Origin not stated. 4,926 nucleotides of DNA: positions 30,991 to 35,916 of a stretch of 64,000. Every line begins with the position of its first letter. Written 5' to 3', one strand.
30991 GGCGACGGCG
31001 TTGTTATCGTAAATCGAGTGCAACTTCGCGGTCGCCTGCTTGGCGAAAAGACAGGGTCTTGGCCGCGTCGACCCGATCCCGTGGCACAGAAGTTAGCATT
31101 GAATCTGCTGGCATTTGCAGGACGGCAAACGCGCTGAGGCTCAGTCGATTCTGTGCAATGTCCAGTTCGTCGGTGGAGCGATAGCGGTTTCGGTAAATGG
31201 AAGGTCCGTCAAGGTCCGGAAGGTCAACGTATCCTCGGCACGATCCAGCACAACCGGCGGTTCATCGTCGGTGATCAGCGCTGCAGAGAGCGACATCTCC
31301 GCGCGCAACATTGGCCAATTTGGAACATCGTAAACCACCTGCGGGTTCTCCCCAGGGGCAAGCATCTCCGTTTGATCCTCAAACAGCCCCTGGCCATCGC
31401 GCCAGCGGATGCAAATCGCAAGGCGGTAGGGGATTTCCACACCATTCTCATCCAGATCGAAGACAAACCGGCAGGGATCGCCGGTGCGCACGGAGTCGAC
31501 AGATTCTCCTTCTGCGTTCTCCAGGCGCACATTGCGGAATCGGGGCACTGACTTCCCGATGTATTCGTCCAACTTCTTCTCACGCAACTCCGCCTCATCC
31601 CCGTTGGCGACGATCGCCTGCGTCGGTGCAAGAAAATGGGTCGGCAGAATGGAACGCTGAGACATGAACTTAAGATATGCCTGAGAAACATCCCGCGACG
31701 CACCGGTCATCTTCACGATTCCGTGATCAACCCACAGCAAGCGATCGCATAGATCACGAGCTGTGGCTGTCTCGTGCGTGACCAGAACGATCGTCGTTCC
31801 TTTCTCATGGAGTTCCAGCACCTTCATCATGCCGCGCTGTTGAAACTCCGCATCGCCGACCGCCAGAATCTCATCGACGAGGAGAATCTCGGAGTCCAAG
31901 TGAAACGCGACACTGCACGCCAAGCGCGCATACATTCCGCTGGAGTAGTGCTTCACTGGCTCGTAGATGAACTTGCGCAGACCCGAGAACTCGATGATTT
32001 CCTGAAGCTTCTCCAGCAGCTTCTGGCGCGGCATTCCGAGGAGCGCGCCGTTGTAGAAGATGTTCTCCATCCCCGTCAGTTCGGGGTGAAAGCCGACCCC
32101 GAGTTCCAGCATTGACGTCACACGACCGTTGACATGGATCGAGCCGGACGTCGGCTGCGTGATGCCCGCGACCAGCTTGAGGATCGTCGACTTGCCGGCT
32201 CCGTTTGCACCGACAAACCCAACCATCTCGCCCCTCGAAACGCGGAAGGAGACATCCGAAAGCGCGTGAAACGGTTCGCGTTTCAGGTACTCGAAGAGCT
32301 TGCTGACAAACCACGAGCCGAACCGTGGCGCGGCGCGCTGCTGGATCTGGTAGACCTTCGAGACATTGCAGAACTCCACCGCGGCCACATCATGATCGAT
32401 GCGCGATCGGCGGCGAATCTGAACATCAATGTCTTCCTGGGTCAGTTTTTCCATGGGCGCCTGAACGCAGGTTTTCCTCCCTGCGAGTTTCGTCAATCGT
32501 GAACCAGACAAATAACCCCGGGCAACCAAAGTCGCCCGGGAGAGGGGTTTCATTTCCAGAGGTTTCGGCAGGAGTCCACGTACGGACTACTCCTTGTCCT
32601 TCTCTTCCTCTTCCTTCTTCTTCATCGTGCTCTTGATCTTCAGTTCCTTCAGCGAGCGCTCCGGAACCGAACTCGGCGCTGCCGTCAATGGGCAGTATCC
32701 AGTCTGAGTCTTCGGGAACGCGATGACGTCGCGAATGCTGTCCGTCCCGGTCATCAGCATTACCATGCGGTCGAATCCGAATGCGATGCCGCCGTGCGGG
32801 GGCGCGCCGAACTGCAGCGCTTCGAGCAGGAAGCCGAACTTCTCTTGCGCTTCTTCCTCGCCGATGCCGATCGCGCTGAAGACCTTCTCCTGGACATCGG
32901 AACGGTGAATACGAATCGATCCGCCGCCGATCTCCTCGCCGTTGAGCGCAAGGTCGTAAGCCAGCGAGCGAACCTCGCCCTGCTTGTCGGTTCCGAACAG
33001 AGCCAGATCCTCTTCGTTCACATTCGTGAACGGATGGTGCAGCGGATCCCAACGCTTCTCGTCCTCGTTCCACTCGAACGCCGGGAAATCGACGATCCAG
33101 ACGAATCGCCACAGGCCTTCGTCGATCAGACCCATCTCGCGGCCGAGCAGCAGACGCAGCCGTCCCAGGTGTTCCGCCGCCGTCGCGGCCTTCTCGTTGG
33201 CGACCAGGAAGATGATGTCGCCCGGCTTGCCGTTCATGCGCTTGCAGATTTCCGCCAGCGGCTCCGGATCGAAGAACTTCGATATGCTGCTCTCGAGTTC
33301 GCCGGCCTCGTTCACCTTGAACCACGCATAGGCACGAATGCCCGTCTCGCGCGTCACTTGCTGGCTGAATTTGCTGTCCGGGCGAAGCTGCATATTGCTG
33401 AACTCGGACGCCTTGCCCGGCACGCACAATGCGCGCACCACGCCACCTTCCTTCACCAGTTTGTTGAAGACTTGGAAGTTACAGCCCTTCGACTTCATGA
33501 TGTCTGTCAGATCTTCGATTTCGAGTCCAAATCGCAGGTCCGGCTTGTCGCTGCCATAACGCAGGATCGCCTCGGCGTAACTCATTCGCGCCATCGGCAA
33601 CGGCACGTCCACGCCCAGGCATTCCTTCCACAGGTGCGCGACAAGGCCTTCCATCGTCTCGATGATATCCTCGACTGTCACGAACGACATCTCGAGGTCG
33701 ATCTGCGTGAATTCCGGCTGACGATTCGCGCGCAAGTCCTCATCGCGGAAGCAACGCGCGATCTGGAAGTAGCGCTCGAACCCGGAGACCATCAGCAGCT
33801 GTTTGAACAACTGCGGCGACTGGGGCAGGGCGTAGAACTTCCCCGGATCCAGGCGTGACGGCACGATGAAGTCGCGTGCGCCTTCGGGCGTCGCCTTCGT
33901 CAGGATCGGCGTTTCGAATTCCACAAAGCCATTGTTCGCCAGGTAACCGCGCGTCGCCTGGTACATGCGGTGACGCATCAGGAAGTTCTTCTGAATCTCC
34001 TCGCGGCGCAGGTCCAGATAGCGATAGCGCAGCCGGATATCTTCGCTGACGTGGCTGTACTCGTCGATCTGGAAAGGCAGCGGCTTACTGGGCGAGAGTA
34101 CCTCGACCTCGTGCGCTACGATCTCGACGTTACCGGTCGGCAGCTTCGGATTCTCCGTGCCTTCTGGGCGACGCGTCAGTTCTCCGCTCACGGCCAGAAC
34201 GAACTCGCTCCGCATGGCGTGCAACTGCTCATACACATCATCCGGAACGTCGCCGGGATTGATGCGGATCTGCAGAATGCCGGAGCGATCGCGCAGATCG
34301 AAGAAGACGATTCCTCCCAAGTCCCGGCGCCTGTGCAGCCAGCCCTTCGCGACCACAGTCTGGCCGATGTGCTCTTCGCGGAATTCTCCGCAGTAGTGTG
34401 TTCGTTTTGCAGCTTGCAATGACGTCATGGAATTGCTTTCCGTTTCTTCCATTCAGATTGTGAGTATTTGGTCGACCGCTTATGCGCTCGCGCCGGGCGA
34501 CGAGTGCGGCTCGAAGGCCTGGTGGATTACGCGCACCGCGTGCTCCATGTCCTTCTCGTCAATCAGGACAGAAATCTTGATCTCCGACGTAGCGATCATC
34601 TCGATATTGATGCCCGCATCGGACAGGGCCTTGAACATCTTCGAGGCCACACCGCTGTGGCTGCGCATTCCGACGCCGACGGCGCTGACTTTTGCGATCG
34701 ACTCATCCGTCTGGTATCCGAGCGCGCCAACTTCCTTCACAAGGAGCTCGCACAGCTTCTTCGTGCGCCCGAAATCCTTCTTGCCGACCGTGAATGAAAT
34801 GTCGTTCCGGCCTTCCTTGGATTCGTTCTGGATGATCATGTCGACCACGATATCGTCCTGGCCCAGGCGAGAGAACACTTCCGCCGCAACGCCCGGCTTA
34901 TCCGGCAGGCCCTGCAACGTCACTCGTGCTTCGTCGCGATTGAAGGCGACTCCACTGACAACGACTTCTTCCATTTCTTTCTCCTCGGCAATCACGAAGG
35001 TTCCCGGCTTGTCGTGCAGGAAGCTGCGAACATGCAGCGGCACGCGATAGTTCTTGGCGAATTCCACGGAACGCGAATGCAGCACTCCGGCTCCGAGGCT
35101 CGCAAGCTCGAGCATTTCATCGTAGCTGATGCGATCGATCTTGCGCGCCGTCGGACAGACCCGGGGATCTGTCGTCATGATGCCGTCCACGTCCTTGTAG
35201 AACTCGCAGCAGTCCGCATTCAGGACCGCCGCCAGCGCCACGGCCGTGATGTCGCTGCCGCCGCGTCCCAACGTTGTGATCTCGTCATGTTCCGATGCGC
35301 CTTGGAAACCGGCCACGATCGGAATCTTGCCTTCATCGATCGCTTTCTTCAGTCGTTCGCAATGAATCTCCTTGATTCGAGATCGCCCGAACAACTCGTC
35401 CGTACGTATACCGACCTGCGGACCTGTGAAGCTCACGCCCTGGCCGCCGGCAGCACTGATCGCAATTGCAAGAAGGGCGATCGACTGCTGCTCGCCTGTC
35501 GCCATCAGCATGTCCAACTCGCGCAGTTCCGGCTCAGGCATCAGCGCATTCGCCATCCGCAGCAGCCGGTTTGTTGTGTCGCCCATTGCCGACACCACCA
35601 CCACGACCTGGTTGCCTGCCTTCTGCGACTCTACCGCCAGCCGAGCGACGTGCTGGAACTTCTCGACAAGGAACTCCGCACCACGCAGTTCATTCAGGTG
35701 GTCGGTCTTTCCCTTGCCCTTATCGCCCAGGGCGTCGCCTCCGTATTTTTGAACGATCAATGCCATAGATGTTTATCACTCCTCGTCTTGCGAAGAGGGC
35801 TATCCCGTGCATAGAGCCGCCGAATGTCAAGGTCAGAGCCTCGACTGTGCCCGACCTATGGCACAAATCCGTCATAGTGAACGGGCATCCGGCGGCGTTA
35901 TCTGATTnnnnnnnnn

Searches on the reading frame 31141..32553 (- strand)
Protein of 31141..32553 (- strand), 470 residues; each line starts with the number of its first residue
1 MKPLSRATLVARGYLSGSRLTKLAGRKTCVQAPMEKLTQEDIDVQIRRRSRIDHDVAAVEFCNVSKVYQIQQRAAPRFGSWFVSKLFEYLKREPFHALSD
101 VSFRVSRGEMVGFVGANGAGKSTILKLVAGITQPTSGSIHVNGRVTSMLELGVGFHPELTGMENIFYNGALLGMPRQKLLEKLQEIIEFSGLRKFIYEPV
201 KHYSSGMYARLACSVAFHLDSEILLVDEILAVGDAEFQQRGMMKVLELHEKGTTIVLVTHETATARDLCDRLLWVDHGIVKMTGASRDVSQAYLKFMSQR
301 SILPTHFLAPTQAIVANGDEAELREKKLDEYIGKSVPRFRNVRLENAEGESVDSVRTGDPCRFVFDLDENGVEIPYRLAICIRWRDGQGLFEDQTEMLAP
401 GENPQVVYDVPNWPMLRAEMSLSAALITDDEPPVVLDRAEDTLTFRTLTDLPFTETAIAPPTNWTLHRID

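Call 15: search_protein_families(library=pfam, proteins=[window:31141-32553:-], max_evalue=0.001)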
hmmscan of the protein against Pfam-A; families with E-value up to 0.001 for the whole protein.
window:31141-32553:- (470 aa): 2 families
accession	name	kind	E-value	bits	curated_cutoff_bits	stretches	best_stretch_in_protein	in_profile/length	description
PF00005.33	ABC_tran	-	3.5e-20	73.4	25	1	98-229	1-135/137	ABC transporter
PF14524.12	Wzt_C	-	6.5e-05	23.4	30.4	1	338-448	11-130/143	Wzt C-terminal domain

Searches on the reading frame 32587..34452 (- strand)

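Call 15: search_protein_families(library=pfam, proteins=[window:32587-34452:-], max_evalue=0.001)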
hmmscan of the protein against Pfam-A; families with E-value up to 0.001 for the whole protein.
window:32587-34452:- (621 aa): 4 families
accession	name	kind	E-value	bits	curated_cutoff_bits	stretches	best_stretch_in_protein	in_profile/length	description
PF00152.25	tRNA-synt_2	-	1.7e-123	412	25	1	136-583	1-308/308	tRNA synthetases class II (D, K and N)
PF02938.19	GAD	-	3.5e-19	69.3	23.4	1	329-425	1-91/95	GAD domain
PF01336.31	tRNA_anti-codon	-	1e-15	57.9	27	1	33-119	1-75/75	OB-fold nucleic acid binding domain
PF01409.25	tRNA-synt_2d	-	3.5e-05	23.9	19.8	0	227-275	104-154/246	tRNA synthetases class II core domain (F)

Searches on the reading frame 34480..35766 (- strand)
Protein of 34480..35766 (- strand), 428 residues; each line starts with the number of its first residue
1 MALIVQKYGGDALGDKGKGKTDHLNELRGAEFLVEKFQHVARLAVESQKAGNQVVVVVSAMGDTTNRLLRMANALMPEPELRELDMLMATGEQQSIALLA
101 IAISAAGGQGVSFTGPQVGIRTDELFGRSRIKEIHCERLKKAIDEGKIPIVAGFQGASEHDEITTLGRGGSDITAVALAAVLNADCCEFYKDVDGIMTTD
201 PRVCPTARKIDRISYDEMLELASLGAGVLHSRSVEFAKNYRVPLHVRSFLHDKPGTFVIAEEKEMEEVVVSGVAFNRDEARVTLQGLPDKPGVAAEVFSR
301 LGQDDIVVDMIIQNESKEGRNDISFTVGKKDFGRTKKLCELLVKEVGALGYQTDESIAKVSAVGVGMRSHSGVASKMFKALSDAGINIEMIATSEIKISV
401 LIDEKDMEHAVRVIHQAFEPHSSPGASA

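Call 15: search_protein_families(library=pfam, proteins=[window:34480-35766:-], max_evalue=0.001)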
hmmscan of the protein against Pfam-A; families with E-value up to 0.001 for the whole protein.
window:34480-35766:- (428 aa): 4 families
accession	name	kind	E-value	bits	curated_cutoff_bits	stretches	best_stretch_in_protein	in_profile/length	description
PF00696.33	AA_kinase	-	1.1e-48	166.5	24.9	1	3-248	2-234/234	Amino acid kinase family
PF22468.2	ACT_9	-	8.2e-39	131.6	27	2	360-418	1-61/61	ACT domain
PF13840.12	ACT_7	-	5.8e-22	77.8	27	1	353-416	2-65/65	ACT domain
PF01842.31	ACT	-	1.2e-16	60.5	27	2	363-417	3-64/66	ACT domain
